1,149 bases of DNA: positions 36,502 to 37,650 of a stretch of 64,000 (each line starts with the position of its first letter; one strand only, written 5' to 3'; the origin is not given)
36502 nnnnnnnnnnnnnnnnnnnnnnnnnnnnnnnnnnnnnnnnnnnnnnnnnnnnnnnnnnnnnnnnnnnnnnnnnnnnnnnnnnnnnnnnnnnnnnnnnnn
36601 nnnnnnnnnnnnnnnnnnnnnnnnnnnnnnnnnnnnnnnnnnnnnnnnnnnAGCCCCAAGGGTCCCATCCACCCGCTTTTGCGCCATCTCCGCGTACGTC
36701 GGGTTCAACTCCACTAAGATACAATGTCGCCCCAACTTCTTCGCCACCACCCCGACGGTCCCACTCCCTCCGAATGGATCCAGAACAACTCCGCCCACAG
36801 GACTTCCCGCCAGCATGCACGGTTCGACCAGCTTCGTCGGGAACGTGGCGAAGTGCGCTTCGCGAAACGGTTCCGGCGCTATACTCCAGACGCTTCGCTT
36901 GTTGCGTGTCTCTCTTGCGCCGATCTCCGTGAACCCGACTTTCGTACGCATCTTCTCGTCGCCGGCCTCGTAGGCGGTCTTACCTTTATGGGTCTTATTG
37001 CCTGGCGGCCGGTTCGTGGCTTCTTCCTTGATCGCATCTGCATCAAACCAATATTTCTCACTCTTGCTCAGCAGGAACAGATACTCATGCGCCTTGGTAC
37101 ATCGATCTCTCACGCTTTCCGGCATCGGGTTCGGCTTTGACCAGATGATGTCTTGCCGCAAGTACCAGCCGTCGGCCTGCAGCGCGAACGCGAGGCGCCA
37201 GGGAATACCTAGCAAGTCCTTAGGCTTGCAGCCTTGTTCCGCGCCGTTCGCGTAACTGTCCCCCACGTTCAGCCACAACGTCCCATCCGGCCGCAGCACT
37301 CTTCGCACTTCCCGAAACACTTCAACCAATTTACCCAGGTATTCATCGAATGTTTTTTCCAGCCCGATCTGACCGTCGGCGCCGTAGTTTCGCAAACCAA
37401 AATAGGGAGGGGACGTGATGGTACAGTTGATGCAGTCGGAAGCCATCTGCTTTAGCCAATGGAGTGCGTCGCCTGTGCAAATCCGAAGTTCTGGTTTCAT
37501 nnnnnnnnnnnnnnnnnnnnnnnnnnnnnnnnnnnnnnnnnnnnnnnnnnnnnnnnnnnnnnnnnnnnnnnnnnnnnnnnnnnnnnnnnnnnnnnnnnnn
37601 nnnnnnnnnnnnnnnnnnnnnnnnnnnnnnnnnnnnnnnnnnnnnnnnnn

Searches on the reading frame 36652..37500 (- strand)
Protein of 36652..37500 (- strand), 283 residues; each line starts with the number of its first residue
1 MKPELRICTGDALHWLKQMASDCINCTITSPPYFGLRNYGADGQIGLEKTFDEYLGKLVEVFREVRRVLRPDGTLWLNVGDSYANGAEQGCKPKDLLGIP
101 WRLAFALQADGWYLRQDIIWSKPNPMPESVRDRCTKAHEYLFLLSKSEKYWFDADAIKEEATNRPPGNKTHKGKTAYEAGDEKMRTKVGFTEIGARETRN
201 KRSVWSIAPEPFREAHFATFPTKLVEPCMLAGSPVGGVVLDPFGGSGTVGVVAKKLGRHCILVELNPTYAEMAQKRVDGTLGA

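Call 32: search_protein_families(library=phrogs, proteins=[window:36652-37500:-], max_evalue=0.001)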
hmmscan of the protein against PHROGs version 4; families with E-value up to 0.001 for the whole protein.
window:36652-37500:- (283 aa): 12 families
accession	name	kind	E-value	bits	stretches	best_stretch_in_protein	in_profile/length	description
phrog_67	-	other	6.1e-77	261.3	1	7-279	126-345/743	DNA methyltransferase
phrog_498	-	other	5.6e-26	92.2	1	16-278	215-421/633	DNA methyltransferase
phrog_3008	-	other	4.6e-18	66.4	1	206-278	136-212/244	DNA methyltransferase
phrog_12517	-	unknown function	1.2e-15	58.5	2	3-81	158-236/316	-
phrog_6025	-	other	4.4e-10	40.5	1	5-131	12-119/192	DNA methyltransferase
phrog_18146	-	other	2.8e-09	37.4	1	236-268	70-102/452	DNA methyltransferase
phrog_8769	-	other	8.4e-07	29.8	1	233-277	9-53/71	methyltransferase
phrog_16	-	DNA, RNA and nucleotide metabolism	8.8e-07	28.5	1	213-275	845-907/986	DNA helicase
phrog_18293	-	other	5.9e-06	27.2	1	216-278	46-108/119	methyltransferase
phrog_23148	-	unknown function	8.8e-06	26.8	1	216-277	85-146/165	-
phrog_23085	-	unknown function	9.3e-06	26.3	1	216-276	44-104/138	-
phrog_6952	-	other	0.00012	23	1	205-278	102-176/181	DNA methyltransferase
